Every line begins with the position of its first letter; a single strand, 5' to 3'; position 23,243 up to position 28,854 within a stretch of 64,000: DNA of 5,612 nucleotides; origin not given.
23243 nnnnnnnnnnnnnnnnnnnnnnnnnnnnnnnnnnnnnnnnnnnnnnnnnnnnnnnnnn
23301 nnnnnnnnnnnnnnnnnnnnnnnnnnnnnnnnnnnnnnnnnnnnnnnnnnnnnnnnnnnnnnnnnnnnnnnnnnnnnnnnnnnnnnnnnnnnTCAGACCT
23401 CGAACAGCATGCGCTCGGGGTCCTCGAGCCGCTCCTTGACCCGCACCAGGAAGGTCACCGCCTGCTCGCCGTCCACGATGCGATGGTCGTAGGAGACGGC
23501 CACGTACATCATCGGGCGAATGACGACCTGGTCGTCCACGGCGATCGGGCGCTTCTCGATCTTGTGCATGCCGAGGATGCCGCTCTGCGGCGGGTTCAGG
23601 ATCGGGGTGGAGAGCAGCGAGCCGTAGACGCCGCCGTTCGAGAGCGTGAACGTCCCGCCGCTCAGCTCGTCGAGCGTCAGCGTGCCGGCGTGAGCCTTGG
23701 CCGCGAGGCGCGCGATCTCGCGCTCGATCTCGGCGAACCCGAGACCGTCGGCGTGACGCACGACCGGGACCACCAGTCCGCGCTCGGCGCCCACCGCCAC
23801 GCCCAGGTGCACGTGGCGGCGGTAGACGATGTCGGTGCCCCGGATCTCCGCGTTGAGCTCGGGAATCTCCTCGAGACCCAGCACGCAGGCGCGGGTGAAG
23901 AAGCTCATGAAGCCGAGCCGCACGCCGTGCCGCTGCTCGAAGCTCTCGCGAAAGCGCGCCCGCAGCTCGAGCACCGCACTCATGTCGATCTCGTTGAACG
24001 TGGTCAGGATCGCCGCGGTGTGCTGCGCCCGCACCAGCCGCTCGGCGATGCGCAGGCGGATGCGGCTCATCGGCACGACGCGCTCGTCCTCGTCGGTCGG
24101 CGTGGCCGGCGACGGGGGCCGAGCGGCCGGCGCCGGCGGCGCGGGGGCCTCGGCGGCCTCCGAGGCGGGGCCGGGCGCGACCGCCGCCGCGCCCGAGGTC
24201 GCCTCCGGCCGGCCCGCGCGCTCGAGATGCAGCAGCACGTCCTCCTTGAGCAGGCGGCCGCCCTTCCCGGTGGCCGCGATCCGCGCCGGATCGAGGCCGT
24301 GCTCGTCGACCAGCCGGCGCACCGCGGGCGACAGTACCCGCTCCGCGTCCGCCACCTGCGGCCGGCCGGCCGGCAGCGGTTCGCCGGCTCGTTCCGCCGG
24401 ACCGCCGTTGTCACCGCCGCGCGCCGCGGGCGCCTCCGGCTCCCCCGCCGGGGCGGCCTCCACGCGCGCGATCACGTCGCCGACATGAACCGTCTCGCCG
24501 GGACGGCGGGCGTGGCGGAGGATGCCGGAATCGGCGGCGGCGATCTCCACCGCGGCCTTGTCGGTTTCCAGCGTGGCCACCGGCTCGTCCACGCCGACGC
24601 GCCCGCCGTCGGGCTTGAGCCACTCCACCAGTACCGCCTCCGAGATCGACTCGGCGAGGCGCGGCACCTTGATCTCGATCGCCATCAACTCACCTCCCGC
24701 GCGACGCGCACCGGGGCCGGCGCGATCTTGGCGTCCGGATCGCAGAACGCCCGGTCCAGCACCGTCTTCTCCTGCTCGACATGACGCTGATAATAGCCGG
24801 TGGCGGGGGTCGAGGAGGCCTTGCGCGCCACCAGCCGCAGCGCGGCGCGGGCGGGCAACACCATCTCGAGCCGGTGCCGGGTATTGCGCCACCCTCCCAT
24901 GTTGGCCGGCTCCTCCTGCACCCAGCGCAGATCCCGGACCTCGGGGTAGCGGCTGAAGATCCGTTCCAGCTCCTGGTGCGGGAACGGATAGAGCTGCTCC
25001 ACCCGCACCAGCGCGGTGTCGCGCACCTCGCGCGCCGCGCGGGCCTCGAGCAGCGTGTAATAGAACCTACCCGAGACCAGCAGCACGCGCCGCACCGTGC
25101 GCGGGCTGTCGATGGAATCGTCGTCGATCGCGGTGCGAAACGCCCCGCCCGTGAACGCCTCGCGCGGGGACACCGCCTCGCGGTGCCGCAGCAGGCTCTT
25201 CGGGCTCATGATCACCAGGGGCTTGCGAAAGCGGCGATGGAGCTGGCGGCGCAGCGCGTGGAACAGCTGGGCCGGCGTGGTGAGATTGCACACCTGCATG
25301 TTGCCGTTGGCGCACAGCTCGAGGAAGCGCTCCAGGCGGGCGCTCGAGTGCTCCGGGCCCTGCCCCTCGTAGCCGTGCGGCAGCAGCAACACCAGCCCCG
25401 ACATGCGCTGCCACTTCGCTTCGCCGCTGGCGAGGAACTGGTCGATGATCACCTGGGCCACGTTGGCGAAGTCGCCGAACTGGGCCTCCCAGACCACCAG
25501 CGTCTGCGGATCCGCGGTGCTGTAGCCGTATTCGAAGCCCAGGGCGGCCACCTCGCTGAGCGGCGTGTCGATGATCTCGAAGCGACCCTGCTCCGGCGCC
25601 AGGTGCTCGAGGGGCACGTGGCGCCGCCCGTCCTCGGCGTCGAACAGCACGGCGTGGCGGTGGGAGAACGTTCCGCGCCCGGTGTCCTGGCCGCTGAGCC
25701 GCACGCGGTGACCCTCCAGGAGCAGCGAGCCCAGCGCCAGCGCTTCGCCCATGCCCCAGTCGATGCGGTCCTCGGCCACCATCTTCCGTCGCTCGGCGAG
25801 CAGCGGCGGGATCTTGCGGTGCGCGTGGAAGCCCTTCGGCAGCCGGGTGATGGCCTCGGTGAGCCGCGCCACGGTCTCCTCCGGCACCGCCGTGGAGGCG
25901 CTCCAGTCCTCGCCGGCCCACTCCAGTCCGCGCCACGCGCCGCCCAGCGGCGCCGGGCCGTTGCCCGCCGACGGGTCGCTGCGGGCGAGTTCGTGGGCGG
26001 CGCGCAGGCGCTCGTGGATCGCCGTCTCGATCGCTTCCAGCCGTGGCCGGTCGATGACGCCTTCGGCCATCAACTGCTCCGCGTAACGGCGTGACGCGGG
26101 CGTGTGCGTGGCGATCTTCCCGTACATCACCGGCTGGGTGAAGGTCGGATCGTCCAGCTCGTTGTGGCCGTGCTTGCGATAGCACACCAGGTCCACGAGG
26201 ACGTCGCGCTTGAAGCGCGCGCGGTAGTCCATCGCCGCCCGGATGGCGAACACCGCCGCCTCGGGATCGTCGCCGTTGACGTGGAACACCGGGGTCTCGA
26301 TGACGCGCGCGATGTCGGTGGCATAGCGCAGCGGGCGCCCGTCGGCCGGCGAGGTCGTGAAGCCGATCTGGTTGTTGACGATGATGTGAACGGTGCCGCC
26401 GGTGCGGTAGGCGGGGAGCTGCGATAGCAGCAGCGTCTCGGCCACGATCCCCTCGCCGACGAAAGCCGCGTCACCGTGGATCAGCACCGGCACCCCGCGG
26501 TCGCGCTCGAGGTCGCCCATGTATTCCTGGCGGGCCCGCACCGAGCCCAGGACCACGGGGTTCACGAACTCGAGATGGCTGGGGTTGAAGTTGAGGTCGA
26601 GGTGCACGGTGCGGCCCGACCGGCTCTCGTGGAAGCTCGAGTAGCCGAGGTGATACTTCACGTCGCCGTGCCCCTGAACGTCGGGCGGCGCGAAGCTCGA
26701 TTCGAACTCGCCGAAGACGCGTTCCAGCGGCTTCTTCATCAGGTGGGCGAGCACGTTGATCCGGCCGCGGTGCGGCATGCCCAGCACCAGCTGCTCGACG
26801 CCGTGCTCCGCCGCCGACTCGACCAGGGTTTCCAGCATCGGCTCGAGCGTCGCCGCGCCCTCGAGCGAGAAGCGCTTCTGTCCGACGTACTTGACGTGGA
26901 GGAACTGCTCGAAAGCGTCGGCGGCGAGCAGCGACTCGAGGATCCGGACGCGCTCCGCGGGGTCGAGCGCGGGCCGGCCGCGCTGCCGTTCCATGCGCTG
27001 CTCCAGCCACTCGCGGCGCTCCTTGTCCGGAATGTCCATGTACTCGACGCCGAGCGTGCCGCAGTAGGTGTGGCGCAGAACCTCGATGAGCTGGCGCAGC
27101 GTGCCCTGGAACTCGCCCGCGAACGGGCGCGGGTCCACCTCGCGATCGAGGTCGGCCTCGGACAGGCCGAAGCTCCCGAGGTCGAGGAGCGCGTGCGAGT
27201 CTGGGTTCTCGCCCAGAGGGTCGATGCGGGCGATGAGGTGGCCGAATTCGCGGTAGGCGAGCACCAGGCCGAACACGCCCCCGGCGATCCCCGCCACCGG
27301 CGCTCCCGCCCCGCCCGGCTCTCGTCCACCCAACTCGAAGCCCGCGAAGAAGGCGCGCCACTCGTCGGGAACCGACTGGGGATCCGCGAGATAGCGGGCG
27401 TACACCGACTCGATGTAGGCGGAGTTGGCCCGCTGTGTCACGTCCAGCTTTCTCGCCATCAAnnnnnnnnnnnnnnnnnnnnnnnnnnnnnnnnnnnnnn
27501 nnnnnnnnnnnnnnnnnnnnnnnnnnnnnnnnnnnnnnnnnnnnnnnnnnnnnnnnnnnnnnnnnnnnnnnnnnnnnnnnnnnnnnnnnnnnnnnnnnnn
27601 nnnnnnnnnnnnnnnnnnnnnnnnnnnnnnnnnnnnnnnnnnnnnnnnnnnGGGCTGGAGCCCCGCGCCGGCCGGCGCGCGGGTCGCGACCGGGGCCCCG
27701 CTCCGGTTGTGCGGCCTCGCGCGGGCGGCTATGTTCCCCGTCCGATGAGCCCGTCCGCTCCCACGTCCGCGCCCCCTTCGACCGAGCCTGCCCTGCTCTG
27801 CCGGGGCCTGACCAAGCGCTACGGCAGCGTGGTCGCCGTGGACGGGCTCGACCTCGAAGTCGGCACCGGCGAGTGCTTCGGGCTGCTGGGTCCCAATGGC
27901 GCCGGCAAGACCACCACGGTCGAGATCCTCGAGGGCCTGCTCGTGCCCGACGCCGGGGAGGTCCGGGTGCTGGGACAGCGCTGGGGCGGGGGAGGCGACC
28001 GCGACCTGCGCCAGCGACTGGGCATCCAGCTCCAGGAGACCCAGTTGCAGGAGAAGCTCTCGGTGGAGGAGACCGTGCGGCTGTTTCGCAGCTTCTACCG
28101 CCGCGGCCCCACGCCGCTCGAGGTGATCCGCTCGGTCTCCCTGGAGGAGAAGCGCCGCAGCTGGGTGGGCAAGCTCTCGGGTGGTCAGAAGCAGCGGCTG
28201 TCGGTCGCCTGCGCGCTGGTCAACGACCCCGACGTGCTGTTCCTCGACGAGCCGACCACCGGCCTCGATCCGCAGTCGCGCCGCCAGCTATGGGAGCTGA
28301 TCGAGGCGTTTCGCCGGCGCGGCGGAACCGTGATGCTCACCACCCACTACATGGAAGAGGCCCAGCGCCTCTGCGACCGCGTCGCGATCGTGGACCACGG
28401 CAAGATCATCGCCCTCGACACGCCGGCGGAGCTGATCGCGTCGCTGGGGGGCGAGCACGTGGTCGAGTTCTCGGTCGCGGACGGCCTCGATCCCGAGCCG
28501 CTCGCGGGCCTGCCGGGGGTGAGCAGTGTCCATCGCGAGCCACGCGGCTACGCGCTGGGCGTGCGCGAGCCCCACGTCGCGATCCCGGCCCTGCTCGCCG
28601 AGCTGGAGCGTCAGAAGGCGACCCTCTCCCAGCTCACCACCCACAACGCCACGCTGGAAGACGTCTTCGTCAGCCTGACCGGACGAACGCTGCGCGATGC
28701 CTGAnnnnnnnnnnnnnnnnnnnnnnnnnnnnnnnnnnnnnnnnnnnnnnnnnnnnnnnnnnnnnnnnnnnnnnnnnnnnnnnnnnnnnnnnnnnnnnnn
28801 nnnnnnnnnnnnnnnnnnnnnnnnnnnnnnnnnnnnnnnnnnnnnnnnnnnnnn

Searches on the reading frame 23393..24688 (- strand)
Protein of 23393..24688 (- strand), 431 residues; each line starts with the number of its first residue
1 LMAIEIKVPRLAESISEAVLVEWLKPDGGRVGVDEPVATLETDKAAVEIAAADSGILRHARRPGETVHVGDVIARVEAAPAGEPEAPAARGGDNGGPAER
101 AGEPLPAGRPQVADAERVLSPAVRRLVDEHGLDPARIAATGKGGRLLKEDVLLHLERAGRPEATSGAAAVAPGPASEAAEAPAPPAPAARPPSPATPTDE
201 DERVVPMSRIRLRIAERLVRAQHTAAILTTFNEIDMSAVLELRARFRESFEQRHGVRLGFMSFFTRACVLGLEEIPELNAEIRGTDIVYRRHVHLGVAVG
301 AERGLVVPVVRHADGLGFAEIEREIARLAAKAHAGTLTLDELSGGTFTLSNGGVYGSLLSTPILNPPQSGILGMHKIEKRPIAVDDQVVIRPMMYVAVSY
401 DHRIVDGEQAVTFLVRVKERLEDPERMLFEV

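Call 52: search_protein_families(library=pfam, proteins=[window:23393-24688:-], max_evalue=0.0001)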
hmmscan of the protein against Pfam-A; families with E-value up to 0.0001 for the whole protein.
window:23393-24688:- (431 aa): 3 families
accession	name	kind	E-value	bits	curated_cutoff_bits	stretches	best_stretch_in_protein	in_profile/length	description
PF00198.28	2-oxoacid_dh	-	2e-79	266.7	23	1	200-428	2-231/232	2-oxoacid dehydrogenases acyltransferase (catalytic domain)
PF00364.28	Biotin_lipoyl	-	4.7e-14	52.4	22.1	1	5-75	2-72/73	Biotin-requiring enzyme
PF02817.22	E3_binding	-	2.2e-12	47.4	23.7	1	119-152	3-36/36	e3 binding domain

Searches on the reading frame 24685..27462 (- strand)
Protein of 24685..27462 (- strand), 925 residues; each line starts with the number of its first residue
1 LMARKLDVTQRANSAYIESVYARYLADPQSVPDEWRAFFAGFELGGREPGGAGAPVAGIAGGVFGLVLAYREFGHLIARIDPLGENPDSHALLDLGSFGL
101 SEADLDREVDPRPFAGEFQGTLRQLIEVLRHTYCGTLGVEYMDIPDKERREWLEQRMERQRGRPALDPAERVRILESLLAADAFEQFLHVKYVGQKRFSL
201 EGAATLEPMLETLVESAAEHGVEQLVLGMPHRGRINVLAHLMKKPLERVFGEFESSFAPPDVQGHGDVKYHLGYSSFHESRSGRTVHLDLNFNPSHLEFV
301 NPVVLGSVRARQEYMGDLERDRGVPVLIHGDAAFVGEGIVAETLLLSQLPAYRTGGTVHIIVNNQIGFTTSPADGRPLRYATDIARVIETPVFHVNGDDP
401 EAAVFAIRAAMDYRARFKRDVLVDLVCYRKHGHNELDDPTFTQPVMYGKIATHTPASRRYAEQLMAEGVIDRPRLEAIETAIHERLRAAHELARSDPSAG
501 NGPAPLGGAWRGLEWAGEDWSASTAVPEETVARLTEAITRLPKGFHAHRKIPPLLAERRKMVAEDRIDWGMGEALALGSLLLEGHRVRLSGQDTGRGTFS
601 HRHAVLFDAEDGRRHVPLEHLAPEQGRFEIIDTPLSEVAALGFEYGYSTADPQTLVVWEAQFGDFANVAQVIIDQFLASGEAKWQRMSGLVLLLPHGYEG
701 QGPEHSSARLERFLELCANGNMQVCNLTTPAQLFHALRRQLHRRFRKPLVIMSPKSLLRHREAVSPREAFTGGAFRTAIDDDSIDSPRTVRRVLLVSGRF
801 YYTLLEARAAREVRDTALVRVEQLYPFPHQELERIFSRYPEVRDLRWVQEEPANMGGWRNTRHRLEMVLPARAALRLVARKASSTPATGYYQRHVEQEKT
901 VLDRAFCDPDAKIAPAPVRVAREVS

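Call 52: search_protein_families(library=pfam, proteins=[window:24685-27462:-], max_evalue=0.0001)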
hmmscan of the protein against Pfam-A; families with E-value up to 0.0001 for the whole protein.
window:24685-27462:- (925 aa): 4 families
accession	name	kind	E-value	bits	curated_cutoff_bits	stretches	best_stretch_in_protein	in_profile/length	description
PF00676.26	E1_dh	-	1.3e-50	172.5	22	1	183-498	8-296/300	Dehydrogenase E1 component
PF02779.29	Transket_pyr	-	1.7e-50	171.5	27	1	566-759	2-173/174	Transketolase, pyrimidine binding domain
PF16870.10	OxoGdeHyase_C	-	3.8e-41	140.8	27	1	765-906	2-151/151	2-oxoglutarate dehydrogenase C-terminal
PF16078.10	2-oxogl_dehyd_N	-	1e-13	51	27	1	10-43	5-38/41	2-oxoglutarate dehydrogenase N-terminus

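Call 54: find_related_loci(query=window:24685-27462:-, collection=genome_contigs, flank=500)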
Query window:24685-27462:- (925 aa) in genome_contigs; peptide patterns used: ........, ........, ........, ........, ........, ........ (x = any residue, [..] = any of these).
600 stretches matched a pattern (row limit reached: there are more); 600 encode a relative of the query (tblastn E <= 1e-3); the best 80 are kept; 80 distinct loci.
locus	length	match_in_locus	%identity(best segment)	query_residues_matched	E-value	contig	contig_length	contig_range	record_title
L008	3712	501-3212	67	2-906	0e+0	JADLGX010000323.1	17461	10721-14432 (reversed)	MAG: Candidatus Eisenbacteria bacterium isolate SJ457 c_000000610522, whole genome shotgun sequence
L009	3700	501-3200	57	6-906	0e+0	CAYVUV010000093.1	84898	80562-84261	MAG TPA_asm: uncultured Candidatus Binatia bacterium isolate binchicken_co200_21 genome assembly, contig: k141_549323, w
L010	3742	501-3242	52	9-906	0e+0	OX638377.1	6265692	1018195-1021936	MAG: uncultured Latescibacteria bacterium isolate 96736c8f-e424-4c7a-a7cc-5c0d8e7e2df7 genome assembly, chromosome: 1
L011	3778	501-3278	54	5-903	0e+0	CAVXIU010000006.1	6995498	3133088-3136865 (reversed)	MAG: uncultured delta proteobacterium isolate MFD09212.bin.2.188 genome assembly, contig: contig_1259, whole genome shot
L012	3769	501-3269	47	10-910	0e+0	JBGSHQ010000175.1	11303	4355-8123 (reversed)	MAG: Bdellovibrionia bacterium isolate JTS-AC109 k141_3987179, whole genome shotgun sequence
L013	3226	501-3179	50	12-906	0e+0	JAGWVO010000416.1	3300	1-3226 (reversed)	MAG: Planctomycetota bacterium isolate REEB421 contig-150_49085, whole genome shotgun sequence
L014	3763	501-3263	49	1-906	0e+0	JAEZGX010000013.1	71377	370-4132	MAG: Verrucomicrobia bacterium isolate OH_CDB_114 k127_69510, whole genome shotgun sequence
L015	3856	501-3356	48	5-906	0e+0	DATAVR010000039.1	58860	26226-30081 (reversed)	MAG TPA_asm: Polyangia bacterium isolate SMAG_U5604 k141_968486, whole genome shotgun sequence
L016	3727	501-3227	48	9-906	0e+0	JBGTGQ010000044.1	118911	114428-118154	MAG: Terrimicrobiaceae bacterium isolate JTS-RE219 k141_11599779, whole genome shotgun sequence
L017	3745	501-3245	45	13-906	0e+0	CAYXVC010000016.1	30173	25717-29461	MAG TPA_asm: uncultured Gammaproteobacteria bacterium isolate SRP128015_co1_78 genome assembly, contig: NODE_1719_length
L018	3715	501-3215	47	13-906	0e+0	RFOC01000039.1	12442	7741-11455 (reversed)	MAG: Planctomycetota bacterium isolate WB4_1_1411 contig_100_38, whole genome shotgun sequence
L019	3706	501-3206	47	12-909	0e+0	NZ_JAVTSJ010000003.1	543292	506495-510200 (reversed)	Pedobacter aquatilis strain MADA_852 contig_0003, whole genome shotgun sequence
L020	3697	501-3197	46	12-906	0e+0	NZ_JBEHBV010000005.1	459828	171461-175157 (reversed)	Pedobacter sp. ASV1-7 Scaffold5, whole genome shotgun sequence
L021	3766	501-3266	47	10-899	0e+0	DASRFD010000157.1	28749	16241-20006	MAG TPA_asm: Nevskia sp. isolate SMAG_U10023 k141_980329, whole genome shotgun sequence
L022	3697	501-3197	47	12-906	0e+0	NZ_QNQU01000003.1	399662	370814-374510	Pedobacter miscanthi strain RS10 Scaffold3, whole genome shotgun sequence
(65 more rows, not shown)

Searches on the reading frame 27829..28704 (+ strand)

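Call 26: search_protein_families(library=pfam, proteins=[window:27829-28704:+], max_evalue=0.001)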
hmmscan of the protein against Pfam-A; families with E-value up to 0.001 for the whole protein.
window:27829-28704:+ (291 aa): 5 families
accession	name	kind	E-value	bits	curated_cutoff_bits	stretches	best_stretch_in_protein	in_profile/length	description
PF00005.33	ABC_tran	-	1e-29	104.3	25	1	5-144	2-137/137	ABC transporter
PF13304.12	AAA_21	-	7.4e-15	56.2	27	1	122-173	244-298/304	AAA domain, putative AbiEii toxin, Type IV TA system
PF13732.12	DrrA1-3_C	-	1.1e-06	29.7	27.4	1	210-283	13-80/81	ATP-binding protein DrrA1-3-like, C-terminal domain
PF13175.12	AAA_15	-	0.00025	21.2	32.1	0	132-173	327-369/374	AAA ATPase domain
PF13558.12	SbcC_Walker_B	-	0.00049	20.7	27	0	109-159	26-89/90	SbcC/RAD50-like, Walker B motif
